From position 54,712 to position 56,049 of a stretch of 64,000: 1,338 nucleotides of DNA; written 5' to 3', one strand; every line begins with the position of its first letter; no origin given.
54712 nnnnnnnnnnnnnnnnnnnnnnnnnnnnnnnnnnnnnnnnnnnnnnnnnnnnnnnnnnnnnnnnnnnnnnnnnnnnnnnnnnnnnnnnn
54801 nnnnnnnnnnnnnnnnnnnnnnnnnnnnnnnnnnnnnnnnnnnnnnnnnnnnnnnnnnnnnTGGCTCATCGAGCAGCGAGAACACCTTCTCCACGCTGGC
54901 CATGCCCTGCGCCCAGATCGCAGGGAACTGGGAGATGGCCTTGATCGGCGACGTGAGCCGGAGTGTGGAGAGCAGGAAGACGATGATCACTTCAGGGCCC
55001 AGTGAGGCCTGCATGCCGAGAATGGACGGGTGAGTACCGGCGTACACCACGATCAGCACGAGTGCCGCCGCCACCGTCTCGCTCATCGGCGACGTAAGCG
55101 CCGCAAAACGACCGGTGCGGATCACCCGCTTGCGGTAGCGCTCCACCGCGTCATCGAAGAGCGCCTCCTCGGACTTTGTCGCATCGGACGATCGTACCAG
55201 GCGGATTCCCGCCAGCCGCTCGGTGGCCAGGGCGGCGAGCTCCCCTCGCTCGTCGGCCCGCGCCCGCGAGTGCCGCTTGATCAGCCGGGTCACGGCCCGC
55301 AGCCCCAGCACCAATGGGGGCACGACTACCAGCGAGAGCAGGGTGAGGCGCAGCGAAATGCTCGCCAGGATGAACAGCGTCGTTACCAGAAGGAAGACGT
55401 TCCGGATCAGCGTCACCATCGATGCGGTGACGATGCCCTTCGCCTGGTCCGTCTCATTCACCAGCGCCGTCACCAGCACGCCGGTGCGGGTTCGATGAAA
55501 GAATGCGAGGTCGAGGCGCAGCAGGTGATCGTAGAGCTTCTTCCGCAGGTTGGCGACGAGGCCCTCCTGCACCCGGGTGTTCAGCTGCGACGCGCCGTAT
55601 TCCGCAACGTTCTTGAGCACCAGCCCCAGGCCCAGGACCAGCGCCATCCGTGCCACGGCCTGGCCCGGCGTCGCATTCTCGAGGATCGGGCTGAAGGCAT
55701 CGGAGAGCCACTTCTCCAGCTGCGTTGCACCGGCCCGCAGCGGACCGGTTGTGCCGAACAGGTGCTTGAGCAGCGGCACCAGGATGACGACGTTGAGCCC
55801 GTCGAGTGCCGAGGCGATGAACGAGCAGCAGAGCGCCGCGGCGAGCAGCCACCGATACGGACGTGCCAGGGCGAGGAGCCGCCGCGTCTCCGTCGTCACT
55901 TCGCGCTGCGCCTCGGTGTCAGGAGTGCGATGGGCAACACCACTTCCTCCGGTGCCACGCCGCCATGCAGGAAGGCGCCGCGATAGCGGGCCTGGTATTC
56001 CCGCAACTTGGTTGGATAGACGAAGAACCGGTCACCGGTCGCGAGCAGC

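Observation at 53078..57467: PorX-like receiver-PglZ protein translationally coupled to an MsbA-like exporter and a CgeB-like glycosyltransferase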

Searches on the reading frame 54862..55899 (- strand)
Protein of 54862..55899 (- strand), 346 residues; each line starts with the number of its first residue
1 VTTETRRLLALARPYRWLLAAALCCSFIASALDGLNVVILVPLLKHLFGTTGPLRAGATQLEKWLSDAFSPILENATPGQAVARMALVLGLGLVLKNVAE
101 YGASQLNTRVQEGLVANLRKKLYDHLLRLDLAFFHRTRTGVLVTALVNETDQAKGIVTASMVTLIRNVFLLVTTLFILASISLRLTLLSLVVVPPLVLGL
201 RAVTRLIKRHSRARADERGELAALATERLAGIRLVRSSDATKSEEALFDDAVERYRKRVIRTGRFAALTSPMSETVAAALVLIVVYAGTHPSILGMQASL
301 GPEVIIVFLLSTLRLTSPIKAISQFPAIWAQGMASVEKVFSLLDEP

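Call 57: search_solved_structures(query=window:54862-55899:-, max_evalue=1e-8, show_alignments=0)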
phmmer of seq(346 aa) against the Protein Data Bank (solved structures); distinct sequences matched with E-value up to 1e-8: 81 (the best 60 are shown).
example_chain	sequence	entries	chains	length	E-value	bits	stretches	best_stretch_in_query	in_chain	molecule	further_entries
9fuz_B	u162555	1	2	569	5.2e-23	85.1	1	81-345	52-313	ATP-dependent lipid A-core flippase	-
3b5w_A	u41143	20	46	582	6e-23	84.8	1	80-345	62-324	Lipid A export ATP-binding/permease protein msbA | ATP-dependent lipid A-core flippase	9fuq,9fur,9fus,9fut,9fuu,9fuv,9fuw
6bpl_A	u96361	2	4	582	6e-23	84.8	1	80-345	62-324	Lipid A export ATP-binding/permease protein MsbA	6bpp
8dmm_A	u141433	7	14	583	6e-23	84.8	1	80-345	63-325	ATP-binding transport protein MsbA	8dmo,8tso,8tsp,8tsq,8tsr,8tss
7ph2_A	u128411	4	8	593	6.3e-23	84.8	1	79-345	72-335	ATP-dependent lipid A-core flippase | ATP-binding transport protein multicopy suppressor of htrB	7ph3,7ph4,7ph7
7bcw_A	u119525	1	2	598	6.4e-23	84.8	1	80-345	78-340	ATP-dependent lipid A-core flippase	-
7sel_A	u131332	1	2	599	6.4e-23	84.7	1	80-345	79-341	ATP-dependent lipid A-core flippase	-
6uz2_A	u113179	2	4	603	6.9e-23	84.6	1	81-345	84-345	Lipid A export ATP-binding/permease protein MsbA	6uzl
5ttp_A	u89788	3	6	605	7e-23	84.6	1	81-345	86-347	Lipid A export ATP-binding/permease protein MsbA | ATP-dependent lipid A-core flippase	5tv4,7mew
3b5y_A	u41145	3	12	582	2.3e-22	82.9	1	83-345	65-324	Lipid A export ATP-binding/permease protein msbA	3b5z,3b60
6o30_A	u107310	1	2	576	2.5e-22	82.8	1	83-345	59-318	Lipid A export ATP-binding/permease protein MsbA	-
6bl6_A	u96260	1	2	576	3.1e-22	82.5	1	70-345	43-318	Lipid A export ATP-binding/permease protein MsbA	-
3b5x_A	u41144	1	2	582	3.1e-20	75.9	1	87-344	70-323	Lipid A export ATP-binding/permease protein msbA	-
2hyd_A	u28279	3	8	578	6.3e-19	71.6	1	94-345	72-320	ABC transporter homolog | Multidrug export ATP-binding/permease protein SAV1866 | CYSTIC FIBROSIS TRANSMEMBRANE CONDUCTANCE REGULATOR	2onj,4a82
9h8n_A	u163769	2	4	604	2.6e-17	66.3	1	63-345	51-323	Multidrug resistance ABC transporter ATP-binding/permease protein BmrA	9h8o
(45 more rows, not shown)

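Call 58: search_solved_structures(query=window:54862-55899:-, max_evalue=1e-22, show_alignments=2)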
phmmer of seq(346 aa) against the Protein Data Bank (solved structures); distinct sequences matched with E-value up to 1e-22: 9.
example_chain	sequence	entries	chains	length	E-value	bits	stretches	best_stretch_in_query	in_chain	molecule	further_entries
9fuz_B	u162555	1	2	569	5.2e-23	85.1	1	81-345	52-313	ATP-dependent lipid A-core flippase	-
3b5w_A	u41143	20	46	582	6e-23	84.8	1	80-345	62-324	Lipid A export ATP-binding/permease protein msbA | ATP-dependent lipid A-core flippase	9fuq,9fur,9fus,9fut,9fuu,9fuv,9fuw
6bpl_A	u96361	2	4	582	6e-23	84.8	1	80-345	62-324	Lipid A export ATP-binding/permease protein MsbA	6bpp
8dmm_A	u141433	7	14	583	6e-23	84.8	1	80-345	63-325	ATP-binding transport protein MsbA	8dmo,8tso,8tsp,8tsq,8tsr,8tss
7ph2_A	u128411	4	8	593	6.3e-23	84.8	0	79-345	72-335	ATP-dependent lipid A-core flippase | ATP-binding transport protein multicopy suppressor of htrB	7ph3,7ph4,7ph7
7bcw_A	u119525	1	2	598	6.4e-23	84.8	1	80-345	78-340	ATP-dependent lipid A-core flippase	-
7sel_A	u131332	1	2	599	6.4e-23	84.7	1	80-345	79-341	ATP-dependent lipid A-core flippase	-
6uz2_A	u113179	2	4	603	6.9e-23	84.6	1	81-345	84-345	Lipid A export ATP-binding/permease protein MsbA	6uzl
5ttp_A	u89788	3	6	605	7e-23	84.6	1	81-345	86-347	Lipid A export ATP-binding/permease protein MsbA | ATP-dependent lipid A-core flippase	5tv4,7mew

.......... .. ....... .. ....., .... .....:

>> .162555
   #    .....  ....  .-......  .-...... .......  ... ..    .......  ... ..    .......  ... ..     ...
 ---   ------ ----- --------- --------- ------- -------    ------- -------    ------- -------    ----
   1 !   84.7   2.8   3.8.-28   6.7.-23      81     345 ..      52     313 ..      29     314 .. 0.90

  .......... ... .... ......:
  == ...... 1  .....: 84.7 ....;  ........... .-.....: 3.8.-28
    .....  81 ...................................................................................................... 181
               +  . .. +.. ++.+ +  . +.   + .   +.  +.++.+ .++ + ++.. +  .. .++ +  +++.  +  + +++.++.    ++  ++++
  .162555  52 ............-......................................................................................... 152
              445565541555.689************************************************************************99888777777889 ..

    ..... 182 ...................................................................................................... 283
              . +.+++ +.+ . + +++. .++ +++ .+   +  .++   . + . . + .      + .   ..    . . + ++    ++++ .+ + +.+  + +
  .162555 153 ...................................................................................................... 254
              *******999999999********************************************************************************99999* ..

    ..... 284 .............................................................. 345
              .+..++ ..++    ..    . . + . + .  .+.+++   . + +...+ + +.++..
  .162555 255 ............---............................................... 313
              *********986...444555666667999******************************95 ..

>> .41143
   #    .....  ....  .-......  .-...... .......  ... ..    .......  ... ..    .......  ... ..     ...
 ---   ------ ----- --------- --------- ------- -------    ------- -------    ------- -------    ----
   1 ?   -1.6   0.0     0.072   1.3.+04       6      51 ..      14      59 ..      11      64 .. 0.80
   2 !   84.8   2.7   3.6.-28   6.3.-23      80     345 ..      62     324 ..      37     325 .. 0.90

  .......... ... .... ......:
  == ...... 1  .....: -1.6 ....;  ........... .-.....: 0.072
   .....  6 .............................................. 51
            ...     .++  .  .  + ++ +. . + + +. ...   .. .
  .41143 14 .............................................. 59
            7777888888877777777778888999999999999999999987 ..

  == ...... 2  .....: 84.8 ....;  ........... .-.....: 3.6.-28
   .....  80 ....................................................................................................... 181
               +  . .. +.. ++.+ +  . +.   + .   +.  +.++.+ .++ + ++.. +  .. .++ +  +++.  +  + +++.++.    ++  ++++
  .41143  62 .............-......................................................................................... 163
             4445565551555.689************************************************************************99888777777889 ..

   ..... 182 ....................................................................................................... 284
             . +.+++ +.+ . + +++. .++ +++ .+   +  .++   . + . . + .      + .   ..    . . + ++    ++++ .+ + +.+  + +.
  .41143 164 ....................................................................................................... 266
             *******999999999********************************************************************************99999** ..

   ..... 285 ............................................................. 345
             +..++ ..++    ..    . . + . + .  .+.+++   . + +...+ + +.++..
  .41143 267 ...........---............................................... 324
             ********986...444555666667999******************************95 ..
